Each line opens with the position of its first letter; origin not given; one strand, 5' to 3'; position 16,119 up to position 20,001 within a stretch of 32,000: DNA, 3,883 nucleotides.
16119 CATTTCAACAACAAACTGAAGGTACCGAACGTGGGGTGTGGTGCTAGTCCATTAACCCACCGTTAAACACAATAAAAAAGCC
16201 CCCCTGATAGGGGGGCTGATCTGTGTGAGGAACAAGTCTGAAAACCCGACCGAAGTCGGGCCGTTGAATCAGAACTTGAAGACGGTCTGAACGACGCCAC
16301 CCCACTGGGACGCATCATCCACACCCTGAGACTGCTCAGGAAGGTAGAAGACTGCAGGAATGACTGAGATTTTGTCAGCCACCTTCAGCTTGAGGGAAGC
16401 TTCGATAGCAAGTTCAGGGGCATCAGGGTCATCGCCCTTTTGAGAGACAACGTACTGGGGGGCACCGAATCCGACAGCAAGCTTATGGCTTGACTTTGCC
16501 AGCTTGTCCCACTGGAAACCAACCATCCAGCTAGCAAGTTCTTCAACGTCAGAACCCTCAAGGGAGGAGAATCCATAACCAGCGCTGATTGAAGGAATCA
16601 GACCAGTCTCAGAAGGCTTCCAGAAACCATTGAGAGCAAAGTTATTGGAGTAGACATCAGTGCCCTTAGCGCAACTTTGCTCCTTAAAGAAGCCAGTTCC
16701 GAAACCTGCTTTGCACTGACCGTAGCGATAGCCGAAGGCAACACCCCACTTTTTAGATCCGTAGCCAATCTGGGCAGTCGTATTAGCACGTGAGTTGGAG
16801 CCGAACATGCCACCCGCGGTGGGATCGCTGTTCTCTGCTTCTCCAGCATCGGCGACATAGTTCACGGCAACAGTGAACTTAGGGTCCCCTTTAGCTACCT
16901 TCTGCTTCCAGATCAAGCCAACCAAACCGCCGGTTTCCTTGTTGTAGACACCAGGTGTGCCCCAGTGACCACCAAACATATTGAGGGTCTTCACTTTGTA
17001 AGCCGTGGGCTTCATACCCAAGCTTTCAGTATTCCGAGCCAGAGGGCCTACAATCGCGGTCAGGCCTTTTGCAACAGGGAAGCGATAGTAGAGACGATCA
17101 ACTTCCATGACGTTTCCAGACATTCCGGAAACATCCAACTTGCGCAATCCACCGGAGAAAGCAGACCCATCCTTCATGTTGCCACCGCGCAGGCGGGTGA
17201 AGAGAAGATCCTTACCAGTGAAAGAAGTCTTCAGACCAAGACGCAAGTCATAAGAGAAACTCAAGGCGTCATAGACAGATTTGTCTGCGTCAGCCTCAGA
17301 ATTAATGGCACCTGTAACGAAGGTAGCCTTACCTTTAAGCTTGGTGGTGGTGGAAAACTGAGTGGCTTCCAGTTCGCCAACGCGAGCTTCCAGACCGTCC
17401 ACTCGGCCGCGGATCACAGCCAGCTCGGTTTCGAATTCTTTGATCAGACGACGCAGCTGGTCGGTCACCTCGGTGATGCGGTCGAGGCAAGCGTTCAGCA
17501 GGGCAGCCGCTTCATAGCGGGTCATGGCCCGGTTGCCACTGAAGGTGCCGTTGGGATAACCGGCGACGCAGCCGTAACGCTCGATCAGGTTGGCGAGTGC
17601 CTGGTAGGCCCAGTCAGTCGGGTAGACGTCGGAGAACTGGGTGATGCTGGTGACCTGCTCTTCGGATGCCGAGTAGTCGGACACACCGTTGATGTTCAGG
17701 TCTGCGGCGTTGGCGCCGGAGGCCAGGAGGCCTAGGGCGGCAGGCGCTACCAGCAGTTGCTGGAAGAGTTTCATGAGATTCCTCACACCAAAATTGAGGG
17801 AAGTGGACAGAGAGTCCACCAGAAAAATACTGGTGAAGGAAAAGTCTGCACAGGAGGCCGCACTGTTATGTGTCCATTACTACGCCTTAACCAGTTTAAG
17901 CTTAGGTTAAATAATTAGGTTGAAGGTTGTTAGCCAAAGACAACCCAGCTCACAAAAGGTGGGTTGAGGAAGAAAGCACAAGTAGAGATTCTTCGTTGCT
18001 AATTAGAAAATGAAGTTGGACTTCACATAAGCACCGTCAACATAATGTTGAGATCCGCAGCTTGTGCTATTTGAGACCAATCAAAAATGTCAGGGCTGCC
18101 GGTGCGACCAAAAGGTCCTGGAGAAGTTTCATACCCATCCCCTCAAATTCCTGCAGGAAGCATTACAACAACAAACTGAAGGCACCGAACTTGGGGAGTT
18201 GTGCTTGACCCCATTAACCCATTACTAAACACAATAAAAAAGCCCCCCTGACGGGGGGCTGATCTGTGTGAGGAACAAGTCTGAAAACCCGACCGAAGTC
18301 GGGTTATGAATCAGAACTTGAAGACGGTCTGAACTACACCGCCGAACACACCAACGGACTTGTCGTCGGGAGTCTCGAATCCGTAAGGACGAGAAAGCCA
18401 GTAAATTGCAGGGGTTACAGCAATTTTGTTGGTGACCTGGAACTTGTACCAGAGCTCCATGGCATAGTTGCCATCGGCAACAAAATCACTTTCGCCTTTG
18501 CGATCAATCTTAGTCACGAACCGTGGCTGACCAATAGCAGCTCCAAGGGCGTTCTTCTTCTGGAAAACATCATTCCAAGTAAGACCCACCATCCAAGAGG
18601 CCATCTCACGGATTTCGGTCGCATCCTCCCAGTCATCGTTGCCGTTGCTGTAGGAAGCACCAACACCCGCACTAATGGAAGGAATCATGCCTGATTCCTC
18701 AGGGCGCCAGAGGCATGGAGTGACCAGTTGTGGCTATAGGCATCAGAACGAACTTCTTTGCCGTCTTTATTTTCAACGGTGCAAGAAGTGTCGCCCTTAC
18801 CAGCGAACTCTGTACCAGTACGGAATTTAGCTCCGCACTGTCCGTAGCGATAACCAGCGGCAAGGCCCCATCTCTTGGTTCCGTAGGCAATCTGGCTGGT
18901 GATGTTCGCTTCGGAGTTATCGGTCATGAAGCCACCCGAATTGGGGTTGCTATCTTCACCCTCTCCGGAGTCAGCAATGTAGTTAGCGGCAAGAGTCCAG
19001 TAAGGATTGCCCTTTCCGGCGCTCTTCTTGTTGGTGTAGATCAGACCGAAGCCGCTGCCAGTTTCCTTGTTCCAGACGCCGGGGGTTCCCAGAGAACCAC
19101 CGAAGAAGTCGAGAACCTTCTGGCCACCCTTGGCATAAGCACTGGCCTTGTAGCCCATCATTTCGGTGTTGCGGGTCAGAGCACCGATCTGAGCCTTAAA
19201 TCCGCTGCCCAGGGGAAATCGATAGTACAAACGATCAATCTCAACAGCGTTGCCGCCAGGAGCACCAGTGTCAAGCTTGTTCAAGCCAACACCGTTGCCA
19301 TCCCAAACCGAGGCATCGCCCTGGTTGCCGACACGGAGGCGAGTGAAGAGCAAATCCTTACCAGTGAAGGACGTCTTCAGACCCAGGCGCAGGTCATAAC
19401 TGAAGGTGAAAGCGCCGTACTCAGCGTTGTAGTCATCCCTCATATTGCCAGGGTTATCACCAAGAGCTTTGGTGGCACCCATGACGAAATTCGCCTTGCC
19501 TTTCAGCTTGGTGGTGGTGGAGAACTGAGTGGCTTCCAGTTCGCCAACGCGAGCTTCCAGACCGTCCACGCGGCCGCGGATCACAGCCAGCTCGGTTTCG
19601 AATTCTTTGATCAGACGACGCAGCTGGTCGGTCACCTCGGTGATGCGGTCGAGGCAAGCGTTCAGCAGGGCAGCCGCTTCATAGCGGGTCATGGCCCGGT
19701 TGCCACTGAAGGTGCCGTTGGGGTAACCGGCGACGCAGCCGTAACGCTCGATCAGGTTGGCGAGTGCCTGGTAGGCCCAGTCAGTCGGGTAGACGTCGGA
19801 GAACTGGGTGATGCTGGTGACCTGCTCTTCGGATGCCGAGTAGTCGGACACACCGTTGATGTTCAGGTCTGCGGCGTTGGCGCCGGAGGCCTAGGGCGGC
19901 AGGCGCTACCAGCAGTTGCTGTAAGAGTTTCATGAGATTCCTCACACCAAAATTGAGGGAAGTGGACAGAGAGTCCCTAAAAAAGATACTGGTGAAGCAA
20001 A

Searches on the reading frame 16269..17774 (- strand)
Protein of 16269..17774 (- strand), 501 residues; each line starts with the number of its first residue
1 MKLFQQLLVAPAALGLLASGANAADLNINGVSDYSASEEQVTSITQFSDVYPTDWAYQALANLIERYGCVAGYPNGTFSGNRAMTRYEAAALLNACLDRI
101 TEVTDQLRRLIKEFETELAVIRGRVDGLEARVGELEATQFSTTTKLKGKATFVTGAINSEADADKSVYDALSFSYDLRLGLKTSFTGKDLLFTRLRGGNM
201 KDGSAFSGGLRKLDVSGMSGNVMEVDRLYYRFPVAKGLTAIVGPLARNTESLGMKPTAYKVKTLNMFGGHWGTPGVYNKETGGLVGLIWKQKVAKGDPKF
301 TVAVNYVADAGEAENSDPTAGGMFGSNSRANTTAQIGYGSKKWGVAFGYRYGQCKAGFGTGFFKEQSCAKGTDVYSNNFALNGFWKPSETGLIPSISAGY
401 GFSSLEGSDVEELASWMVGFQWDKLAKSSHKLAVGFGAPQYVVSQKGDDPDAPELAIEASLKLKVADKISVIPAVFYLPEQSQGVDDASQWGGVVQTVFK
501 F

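Call 18: search_protein_families(library=pfam, proteins=[window:16269-17774:-])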
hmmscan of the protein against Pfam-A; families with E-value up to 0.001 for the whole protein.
window:16269-17774:- (501 aa): 2 families
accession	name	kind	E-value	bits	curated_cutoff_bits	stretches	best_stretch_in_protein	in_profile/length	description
PF04966.18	OprB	-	2.1e-12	47.6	22.9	1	107-492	7-365/372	Carbohydrate-selective porin, OprB family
PF00395.25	SLH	-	6.2e-10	39.3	20.8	1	47-90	2-44/44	S-layer homology domain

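Call 19: find_homologous_proteins(query=window:16269-17774:-, max_evalue=1e-20)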
Query window:16269-17774:- (501 aa): 6958 proteins with E <= 1e-20 among 8000 candidates; the best 120 are listed.
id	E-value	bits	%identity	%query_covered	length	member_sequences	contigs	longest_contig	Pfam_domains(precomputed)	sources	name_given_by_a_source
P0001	0.0e+0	1090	96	100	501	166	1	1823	PF00395.26,PF04966.19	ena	-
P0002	0.0e+0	1047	92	100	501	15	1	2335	PF00395.26,PF04966.19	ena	-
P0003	0.0e+0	1042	91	100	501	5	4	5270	PF00395.26,PF04966.19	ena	-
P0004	0.0e+0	1021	89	100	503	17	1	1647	PF00395.26,PF04966.19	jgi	jgi:hypothetical protein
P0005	7.3e-266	901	79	100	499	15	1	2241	PF00395.26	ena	-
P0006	4.3e-261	885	80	100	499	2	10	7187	PF00395.26,PF04966.19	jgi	jgi:hypothetical protein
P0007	4.3e-261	885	80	100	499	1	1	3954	PF00395.26,PF04966.19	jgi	jgi:hypothetical protein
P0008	3.5e-258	875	78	100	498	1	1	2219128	PF00395.26,PF04966.19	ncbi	-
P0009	1.9e-254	863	76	100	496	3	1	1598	PF00395.26,PF04966.19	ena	-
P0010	6.3e-253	858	76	100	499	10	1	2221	PF00395.26,PF04966.19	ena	-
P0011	1.1e-252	857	77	100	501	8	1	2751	PF00395.26,PF04966.19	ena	-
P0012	1.7e-252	857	76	100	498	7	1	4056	PF00395.26,PF04966.19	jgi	jgi:hypothetical protein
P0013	1.2e-251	854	77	100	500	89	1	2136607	PF00395.26,PF04966.19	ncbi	-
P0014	6.0e-248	842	76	100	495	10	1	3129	PF00395.26,PF04966.19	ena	-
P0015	4.5e-247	839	77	96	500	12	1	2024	PF00395.26,PF04966.19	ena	-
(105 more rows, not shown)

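Call 20: find_encoding_contigs(protein=window:16269-17774:-, flank=10000, max_places=6)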
Protein window:16269-17774:- (501 aa): no gene with exactly this product is on record in the collection.

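Call 21: find_encoding_contigs(protein=P0008, flank=10000, max_places=4)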
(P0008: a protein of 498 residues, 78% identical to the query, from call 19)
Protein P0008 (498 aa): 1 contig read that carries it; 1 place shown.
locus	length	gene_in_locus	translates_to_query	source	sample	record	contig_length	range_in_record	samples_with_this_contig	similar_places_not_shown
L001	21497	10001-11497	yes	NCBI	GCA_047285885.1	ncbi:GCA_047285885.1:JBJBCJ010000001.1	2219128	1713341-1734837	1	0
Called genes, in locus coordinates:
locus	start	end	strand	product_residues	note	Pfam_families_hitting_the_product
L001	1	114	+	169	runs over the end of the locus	PF00124:Photo_RC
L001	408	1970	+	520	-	-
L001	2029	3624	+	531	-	PF13231:PMT_2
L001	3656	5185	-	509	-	PF13231:PMT_2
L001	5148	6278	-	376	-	PF00535:Glycos_transf_2, PF13641:Glyco_tranf_2_3, PF04138:GtrA_DPMS_TM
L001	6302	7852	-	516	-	-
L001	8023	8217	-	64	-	-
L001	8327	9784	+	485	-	PF00395:SLH, PF04966:OprB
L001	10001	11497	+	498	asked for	PF00395:SLH, PF04966:OprB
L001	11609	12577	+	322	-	PF00291:PALP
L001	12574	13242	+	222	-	PF00226:DnaJ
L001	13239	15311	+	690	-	PF13231:PMT_2 (weak)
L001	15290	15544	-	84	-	PF11910:NdhO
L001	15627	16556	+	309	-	PF01370:Epimerase, PF03435:Sacchrp_dh_NADP (faint), PF13460:NAD_binding_10 (weak), PF08338:DUF1731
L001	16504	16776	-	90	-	-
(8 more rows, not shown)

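Call 26: find_related_loci(query=A2, collection=genome_contigs, flank=5000)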
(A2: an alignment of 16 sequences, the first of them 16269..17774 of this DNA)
Query A2 (501 aa) in genome_contigs; peptide patterns used: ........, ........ (x = any residue, [..] = any of these).
600 stretches matched a pattern (row limit reached: there are more); 583 encode a relative of the query (tblastn E <= 1e-3); the best 80 are kept; 80 distinct loci.
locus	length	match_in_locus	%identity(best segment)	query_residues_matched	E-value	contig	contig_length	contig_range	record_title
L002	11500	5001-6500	75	1-501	0e+0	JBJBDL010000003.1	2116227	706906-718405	MAG: Synechococcus sp. isolate CUG2176 NODE_5_length_2116227_cov_136.844412, whole genome shotgun sequence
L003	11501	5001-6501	73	1-501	0e+0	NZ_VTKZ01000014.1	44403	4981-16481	Synechococcus sp. MU1642 syn.ctd4224_length_44403_cov_10.755991, whole genome shotgun sequence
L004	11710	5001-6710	56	1-501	0e+0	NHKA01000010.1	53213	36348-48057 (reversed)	MAG: Cyanobacteria bacterium TMED229 75562, whole genome shotgun sequence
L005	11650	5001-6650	57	1-501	0e+0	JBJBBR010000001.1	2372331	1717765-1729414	MAG: Synechococcus sp. isolate CUG2137 NODE_1_length_2372331_cov_517.385002, whole genome shotgun sequence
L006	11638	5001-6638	57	1-501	0e+0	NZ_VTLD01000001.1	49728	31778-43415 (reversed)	Synechococcus sp. PH41509 Syn_PH4-1509.1, whole genome shotgun sequence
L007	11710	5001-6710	55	1-501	2e-177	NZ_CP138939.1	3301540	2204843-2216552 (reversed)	Synechococcus sp. MIT S1220 chromosome, complete genome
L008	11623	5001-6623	55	1-501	5e-171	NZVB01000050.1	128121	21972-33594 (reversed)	MAG: Cyanobium sp. NAT70 45178, whole genome shotgun sequence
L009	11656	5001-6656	53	1-501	2e-167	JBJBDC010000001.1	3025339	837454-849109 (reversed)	MAG: Synechococcus sp. isolate CUG2171 NODE_1_length_3025339_cov_327.349520, whole genome shotgun sequence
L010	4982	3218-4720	54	1-478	1e-164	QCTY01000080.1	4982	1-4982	Synechococcus sp. AG-676-F02 Ga0171711_1080, whole genome shotgun sequence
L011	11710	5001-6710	51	1-501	1e-159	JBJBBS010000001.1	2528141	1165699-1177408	MAG: Synechococcus sp. isolate CUG2138 NODE_3_length_2528141_cov_159.885120, whole genome shotgun sequence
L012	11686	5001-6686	50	1-501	3e-152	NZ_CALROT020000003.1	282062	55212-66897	MAG: Vulcanococcus limneticus LL isolate JJ-KV1262-208-1-mx-bin599 JJ-KV1262-208-C5, whole genome shotgun sequence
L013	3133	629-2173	51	37-501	4e-159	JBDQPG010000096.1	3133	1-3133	MAG: Synechococcus sp. SFB_27S_18OctNov_coas_78 k141_1471122_length_3133_cov_358.2072, whole genome shotgun sequence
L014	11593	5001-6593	53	1-501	1e-149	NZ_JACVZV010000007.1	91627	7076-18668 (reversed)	MAG: Vulcanococcus sp. Clear-D1 NODE_139_length_91627_cov_92.949133, whole genome shotgun sequence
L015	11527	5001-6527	51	1-501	1e-149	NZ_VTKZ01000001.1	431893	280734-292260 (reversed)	Synechococcus sp. MU1642 syn.ctd422_length_431893_cov_10.420123, whole genome shotgun sequence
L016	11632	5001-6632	49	1-501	5e-149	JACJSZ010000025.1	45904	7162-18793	Microcystis elabens FACHB-917 contig25, whole genome shotgun sequence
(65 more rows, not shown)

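Call 52: find_encoding_contigs(protein=P0003, flank=3000, max_places=6)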
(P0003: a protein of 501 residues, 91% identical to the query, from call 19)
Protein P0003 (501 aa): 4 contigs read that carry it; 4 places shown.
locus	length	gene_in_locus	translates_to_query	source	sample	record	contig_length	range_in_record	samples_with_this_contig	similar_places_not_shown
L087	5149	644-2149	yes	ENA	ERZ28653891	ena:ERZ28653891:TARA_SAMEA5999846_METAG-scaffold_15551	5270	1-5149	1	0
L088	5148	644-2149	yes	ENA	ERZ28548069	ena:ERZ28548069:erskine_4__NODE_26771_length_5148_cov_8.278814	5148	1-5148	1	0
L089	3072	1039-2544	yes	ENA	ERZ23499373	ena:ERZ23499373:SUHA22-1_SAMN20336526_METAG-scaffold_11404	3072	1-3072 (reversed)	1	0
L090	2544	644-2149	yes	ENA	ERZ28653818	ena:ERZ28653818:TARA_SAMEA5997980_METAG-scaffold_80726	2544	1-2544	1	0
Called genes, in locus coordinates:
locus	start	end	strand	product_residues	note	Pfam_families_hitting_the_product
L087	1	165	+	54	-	?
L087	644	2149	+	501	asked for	PF00395:SLH, PF04966:OprB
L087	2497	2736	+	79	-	-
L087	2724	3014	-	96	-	-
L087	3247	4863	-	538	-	PF22494:choice_anch_I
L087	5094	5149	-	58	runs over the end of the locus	?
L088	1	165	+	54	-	?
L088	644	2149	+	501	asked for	PF00395:SLH, PF04966:OprB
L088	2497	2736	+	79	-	-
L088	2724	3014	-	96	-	-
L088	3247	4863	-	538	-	PF22494:choice_anch_I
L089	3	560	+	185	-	?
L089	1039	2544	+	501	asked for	PF00395:SLH, PF04966:OprB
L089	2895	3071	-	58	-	?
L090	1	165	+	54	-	?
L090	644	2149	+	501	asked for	PF00395:SLH, PF04966:OprB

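Call 53: find_encoding_contigs(protein=P0001, flank=3000, max_places=4)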
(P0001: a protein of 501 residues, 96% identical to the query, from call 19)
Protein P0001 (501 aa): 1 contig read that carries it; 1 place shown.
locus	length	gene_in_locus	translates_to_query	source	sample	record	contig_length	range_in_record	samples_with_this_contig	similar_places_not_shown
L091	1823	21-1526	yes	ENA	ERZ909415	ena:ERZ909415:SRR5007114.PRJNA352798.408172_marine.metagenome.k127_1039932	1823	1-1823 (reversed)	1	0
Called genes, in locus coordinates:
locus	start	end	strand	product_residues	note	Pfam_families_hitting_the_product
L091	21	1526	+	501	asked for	PF00395:SLH, PF04966:OprB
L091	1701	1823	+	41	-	?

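Call 54: find_encoding_contigs(protein=P0013, flank=6000, max_places=3)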
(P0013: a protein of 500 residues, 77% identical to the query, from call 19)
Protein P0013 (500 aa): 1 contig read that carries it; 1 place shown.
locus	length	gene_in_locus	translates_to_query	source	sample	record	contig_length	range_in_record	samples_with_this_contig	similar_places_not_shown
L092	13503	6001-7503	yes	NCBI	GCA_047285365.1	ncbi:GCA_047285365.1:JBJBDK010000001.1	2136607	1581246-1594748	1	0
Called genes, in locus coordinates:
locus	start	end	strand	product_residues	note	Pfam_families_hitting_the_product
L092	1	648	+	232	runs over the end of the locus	-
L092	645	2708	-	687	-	PF13231:PMT_2 (weak)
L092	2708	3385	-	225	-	-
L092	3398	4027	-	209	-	-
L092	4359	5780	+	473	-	PF00395:SLH, PF04966:OprB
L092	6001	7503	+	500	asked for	PF00395:SLH, PF04966:OprB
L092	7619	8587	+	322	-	PF00291:PALP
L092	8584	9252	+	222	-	PF00226:DnaJ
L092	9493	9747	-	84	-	PF11910:NdhO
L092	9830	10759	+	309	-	PF01370:Epimerase, PF13460:NAD_binding_10 (weak), PF08338:DUF1731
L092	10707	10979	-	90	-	-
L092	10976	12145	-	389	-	-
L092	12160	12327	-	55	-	-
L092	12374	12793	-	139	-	-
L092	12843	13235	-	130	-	PF01521:Fe-S_biosyn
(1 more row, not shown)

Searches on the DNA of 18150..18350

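Call 10: search_rna_families(source=window, start=18150, end=18350, threshold=evalue, max_evalue=10, show_alignments=0)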
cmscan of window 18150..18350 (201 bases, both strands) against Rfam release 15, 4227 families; matches with E-value up to 10: 31.
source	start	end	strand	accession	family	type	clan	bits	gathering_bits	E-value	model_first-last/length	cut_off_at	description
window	18224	18302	-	RF02732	JA04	Gene; sRNA;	-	26.2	81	0.047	1-81/81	no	Aggregatibacter sRNA JA04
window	18184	18307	+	RF00195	RsmY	Gene; sRNA;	CL00106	24.3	57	0.00025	1-121/121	no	RsmY RNA family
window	18234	18306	-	RF02837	anti-hemB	Gene; sRNA;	-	20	49.5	0.011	1-81/81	no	Burkholderia RNA 7 (anti-hemB)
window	18233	18314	-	RF02651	SorY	Gene; sRNA;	-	19.6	111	0.05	1-83/83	no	Singlet oxygen resistance RNA Y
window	18185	18261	+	RF02236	asX2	Gene; sRNA;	-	19.6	70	0.076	1-87/87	no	Xanthomonas sRNA asX2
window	18238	18311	-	RF01386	isrB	Gene; sRNA;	-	18.9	35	0.2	1-87/87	no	isrB Hfq binding RNA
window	18233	18315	-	RF01859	Phe_leader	Cis-reg; leader;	-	18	55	0.82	1-125/125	no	Phenylalanine leader peptide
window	18235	18277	-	RF02278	Betaproteobacteria_toxic_sRNA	Gene; sRNA;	-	16.6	50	0.36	1-64/64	no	Betaproteobacteria toxic small RNA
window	18236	18275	-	RF01388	isrD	Gene; sRNA;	-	16.1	37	0.62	1-51/51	no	isrD Hfq binding RNA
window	18183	18268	+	RF01859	Phe_leader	Cis-reg; leader;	-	15.3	55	3.3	1-125/125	no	Phenylalanine leader peptide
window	18226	18292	-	RF00519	suhB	Gene; sRNA;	CL00108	15.1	41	0.69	1-77/77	no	Makes More Granules Regulator RNA (mmgR)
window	18262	18324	+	RF01701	Cyano-1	Gene; sRNA;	-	15.1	41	3.5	1-69/69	no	Cyano-1 RNA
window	18230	18270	-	RF02076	STnc100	Gene; sRNA;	-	14.9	47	0.27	165-206/206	no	Gammaproteobacterial sRNA STnc100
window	18194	18283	-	RF02748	FtrB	Gene; sRNA;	-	14.8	66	4.4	1-115/115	no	Francisella sRNA B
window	18233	18281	-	RF02435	SpF41_sRNA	Gene; sRNA;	-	14.6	52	7.1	1-105/105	no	Streptococcus sRNA SpF41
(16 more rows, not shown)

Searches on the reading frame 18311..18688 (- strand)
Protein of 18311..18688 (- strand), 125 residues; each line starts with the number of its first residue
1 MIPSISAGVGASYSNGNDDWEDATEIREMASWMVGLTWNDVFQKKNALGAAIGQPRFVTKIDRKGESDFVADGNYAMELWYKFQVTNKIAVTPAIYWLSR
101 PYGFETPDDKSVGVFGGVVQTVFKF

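Call 18: search_protein_families(library=pfam, proteins=[window:18311-18688:-])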
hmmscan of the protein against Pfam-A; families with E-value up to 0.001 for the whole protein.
window:18311-18688:- (125 aa): 1 family
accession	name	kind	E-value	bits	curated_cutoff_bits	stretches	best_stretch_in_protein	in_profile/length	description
PF04966.18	OprB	-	7.4e-09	35.9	22.9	1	28-123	267-370/372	Carbohydrate-selective porin, OprB family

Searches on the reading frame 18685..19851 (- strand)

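Call 18: search_protein_families(library=pfam, proteins=[window:18685-19851:-])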
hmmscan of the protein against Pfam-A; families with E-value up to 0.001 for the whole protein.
window:18685-19851:- (388 aa): 2 families
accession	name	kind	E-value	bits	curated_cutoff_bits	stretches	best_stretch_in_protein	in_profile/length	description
PF00395.25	SLH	-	5.3e-10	39.5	20.8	1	17-60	2-44/44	S-layer homology domain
PF04966.18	OprB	-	1.3e-07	31.8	22.9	1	77-241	7-157/372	Carbohydrate-selective porin, OprB family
